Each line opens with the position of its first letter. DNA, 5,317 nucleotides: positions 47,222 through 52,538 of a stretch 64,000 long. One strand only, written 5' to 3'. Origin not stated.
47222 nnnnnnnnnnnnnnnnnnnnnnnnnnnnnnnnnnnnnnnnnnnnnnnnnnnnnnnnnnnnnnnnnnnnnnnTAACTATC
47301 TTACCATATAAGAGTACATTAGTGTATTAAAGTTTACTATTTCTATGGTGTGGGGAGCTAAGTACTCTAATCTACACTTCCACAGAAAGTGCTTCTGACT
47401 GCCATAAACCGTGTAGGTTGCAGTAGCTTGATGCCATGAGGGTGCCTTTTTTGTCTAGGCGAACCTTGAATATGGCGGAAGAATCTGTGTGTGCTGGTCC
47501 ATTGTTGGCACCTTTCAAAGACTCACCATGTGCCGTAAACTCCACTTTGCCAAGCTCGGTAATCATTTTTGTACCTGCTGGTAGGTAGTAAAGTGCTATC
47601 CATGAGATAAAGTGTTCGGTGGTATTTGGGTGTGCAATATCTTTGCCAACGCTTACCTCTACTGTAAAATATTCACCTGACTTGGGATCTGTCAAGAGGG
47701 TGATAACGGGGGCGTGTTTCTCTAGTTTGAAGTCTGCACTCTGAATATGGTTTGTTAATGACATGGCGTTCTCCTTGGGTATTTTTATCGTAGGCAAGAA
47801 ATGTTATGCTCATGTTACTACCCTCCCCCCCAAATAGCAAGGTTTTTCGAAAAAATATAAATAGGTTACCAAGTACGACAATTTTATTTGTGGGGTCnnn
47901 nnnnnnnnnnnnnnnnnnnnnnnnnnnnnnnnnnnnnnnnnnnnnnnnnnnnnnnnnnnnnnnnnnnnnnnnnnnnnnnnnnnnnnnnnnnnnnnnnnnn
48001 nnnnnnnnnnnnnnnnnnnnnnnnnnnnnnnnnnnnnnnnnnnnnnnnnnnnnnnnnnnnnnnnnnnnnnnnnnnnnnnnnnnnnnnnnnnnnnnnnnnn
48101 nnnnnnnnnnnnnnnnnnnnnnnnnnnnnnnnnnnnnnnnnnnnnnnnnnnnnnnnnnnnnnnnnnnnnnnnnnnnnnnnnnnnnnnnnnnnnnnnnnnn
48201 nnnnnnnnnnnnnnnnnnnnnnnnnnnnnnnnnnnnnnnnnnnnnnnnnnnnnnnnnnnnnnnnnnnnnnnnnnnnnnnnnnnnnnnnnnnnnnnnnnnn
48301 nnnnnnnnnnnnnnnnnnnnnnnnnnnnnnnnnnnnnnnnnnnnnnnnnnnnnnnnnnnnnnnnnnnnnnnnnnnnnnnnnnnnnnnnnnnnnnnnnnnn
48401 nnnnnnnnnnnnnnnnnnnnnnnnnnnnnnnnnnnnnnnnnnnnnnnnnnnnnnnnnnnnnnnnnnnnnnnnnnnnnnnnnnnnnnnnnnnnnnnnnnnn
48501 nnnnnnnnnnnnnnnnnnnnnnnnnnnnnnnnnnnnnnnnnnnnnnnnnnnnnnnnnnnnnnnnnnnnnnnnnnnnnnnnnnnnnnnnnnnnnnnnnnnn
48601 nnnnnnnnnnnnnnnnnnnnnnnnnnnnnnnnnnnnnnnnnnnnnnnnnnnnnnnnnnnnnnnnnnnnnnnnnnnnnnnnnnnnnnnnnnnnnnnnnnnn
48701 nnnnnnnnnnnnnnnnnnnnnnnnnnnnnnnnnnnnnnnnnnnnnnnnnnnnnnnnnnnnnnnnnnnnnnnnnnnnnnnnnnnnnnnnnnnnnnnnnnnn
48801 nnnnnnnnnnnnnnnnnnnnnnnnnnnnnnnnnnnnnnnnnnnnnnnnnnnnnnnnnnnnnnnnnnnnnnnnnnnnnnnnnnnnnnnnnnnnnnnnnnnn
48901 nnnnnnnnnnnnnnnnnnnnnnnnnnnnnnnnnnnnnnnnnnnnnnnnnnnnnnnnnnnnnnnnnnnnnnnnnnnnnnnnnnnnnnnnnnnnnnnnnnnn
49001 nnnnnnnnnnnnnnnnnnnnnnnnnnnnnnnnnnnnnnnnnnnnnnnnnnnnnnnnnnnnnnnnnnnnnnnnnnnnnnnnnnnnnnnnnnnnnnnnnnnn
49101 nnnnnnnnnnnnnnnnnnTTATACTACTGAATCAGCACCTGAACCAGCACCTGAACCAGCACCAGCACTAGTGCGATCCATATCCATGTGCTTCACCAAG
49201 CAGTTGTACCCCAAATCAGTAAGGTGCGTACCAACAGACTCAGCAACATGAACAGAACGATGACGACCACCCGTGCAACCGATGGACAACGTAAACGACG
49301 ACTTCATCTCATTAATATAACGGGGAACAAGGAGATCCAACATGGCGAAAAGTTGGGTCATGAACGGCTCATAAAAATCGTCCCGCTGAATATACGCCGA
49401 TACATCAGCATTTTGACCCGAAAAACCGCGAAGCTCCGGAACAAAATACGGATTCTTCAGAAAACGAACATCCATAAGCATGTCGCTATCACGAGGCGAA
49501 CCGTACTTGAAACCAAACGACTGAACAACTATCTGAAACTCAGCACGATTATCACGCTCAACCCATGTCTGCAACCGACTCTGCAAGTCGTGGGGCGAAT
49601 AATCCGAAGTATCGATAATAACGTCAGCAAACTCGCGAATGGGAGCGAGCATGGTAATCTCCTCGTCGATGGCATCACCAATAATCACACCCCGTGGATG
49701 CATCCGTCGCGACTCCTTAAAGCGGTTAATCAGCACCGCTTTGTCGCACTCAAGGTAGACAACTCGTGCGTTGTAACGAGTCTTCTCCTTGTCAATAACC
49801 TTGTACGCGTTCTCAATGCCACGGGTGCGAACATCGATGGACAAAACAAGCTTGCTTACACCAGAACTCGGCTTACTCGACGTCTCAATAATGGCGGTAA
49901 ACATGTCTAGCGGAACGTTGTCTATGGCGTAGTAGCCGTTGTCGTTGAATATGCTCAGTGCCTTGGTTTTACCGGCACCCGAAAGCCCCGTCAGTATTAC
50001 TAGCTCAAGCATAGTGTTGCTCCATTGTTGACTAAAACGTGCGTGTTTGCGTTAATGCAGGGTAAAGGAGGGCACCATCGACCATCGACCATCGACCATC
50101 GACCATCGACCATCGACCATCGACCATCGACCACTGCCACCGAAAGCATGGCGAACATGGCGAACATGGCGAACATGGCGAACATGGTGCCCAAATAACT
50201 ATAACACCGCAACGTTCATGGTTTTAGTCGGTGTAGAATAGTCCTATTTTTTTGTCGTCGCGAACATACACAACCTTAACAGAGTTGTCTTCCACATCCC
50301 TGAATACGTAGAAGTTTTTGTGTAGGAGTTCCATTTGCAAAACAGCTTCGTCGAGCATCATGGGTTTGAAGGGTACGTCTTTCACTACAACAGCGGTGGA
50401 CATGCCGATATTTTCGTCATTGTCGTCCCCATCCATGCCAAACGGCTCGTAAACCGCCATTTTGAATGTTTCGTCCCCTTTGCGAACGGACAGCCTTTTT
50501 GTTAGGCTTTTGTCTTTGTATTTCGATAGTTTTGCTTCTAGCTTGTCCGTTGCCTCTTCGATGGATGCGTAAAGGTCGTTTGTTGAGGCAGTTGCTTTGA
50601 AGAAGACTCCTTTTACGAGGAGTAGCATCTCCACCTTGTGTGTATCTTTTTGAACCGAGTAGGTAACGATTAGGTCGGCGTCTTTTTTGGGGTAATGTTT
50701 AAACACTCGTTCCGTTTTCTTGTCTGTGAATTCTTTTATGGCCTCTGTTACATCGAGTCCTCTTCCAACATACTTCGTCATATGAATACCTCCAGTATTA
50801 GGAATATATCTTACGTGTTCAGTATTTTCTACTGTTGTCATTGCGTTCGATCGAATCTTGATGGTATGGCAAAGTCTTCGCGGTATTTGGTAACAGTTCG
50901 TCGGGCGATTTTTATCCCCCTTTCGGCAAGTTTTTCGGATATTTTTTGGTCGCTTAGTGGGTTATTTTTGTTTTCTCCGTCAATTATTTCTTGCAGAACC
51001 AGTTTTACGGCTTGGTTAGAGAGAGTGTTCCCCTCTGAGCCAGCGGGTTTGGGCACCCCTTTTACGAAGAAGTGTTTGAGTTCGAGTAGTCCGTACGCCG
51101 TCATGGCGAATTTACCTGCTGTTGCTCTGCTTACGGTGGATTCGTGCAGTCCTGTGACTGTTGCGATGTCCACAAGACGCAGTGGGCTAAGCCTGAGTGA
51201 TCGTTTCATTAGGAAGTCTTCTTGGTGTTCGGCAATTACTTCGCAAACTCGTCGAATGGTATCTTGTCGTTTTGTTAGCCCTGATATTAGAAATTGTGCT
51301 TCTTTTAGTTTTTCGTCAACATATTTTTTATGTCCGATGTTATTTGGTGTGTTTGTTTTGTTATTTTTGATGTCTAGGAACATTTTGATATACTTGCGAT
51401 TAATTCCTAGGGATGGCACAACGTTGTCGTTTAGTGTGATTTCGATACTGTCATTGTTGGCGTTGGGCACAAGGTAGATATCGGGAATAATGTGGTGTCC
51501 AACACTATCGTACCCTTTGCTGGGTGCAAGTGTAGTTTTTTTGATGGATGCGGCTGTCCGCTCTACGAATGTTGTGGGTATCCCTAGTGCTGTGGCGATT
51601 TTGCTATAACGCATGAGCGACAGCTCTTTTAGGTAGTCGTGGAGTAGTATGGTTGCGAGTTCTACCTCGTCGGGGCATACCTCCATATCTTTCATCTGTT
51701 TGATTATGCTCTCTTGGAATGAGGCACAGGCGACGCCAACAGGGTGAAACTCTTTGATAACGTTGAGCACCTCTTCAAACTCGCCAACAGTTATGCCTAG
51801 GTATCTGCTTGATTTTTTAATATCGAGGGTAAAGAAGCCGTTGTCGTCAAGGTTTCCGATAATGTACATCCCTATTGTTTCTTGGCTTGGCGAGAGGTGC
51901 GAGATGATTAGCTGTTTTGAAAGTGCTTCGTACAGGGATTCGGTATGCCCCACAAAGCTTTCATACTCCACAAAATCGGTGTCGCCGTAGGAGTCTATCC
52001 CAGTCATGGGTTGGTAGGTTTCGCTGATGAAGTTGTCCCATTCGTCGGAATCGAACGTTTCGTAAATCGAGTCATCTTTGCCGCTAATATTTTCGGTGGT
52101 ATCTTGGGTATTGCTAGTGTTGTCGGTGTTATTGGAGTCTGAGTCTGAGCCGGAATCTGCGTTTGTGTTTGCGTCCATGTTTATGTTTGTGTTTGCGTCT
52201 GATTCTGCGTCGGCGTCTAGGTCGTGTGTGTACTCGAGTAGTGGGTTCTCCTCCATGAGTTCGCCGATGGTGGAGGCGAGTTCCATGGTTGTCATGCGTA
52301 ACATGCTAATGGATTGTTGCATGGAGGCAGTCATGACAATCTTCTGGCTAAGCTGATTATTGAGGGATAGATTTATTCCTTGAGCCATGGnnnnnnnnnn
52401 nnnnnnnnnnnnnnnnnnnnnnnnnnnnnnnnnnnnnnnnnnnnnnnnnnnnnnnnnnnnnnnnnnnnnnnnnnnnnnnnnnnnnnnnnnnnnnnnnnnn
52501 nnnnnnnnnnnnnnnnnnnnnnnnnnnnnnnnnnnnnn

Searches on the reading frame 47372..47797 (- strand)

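Call 64: search_protein_families(library=ncbifam, proteins=[window:47372-47797:-], max_evalue=0.001)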
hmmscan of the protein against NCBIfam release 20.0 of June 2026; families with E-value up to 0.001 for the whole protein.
window:47372-47797:- (141 aa): 2 families
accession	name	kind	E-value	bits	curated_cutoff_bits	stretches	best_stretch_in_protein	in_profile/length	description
TIGR00332.1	neela_ferrous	domain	5.9e-27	94.1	61.9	1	19-138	1-105/107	desulfoferrodoxin ferrous iron-binding domain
TIGR00320.1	dfx_rbo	equivalog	1.2e-09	38.4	146.9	1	12-135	34-125/125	desulfoferrodoxin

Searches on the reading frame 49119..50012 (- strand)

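Call 61: search_protein_families(library=pfam, proteins=[window:49119-50012:-], max_evalue=0.00001)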
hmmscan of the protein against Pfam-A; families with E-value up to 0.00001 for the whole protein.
window:49119-50012:- (297 aa): 2 families
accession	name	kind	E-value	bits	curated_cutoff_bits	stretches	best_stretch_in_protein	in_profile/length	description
PF22740.1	PapZ_C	-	7.4e-41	139.6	27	1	160-278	2-120/121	RapZ C-terminal domain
PF03668.21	RapZ-like_N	-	5.4e-38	130.7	25.4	1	2-151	1-154/158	RapZ-like N-terminal domain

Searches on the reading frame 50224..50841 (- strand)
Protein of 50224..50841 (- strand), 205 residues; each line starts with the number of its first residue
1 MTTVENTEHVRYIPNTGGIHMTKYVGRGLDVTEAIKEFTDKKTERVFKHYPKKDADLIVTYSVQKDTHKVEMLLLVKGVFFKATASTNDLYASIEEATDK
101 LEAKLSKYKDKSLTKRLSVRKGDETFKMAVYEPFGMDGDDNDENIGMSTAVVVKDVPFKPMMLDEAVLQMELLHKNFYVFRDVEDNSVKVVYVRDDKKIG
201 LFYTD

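Call 61: search_protein_families(library=pfam, proteins=[window:50224-50841:-], max_evalue=0.00001)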
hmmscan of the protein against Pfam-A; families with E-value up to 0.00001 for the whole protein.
window:50224-50841:- (205 aa): 2 families
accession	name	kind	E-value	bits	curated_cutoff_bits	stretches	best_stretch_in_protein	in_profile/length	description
PF16321.10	Ribosom_S30AE_C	-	8.9e-19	67.4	25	1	151-201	7-57/57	Sigma 54 modulation/S30EA ribosomal protein C terminus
PF02482.25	Ribosomal_S30AE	-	8.9e-18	65.2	23.7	1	24-111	3-86/88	Sigma 54 modulation protein / S30EA ribosomal protein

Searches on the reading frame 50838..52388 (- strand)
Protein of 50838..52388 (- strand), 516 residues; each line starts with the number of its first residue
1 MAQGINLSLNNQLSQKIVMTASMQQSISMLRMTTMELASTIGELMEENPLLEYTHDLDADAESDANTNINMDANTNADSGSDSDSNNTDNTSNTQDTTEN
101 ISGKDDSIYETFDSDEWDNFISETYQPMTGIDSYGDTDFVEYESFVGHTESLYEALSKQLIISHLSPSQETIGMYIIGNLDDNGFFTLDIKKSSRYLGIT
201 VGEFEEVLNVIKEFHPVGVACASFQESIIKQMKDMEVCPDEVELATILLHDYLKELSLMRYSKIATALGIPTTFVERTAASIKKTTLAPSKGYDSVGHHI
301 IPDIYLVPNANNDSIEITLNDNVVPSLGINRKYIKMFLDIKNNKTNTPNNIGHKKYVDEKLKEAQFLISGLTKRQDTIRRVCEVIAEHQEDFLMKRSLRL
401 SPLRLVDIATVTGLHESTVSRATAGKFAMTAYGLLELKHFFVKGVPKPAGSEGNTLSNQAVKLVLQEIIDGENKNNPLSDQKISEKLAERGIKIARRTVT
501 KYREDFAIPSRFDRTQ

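Call 61: search_protein_families(library=pfam, proteins=[window:50838-52388:-], max_evalue=0.00001)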
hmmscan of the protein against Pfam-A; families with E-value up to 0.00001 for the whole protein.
window:50838-52388:- (516 aa): 3 families
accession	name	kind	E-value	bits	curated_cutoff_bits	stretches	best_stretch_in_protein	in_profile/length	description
PF04552.19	Sigma54_DBD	-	5.7e-50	169.6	22.8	1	355-514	2-158/160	Sigma-54, DNA binding domain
PF04963.19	Sigma54_CBD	-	1.6e-38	132.8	22.9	1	142-333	2-185/185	Sigma-54 factor, core binding domain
PF00309.25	Sigma54_AID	-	1.2e-13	51.1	23.8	1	8-52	1-45/46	Sigma-54 factor, Activator interacting domain (AID)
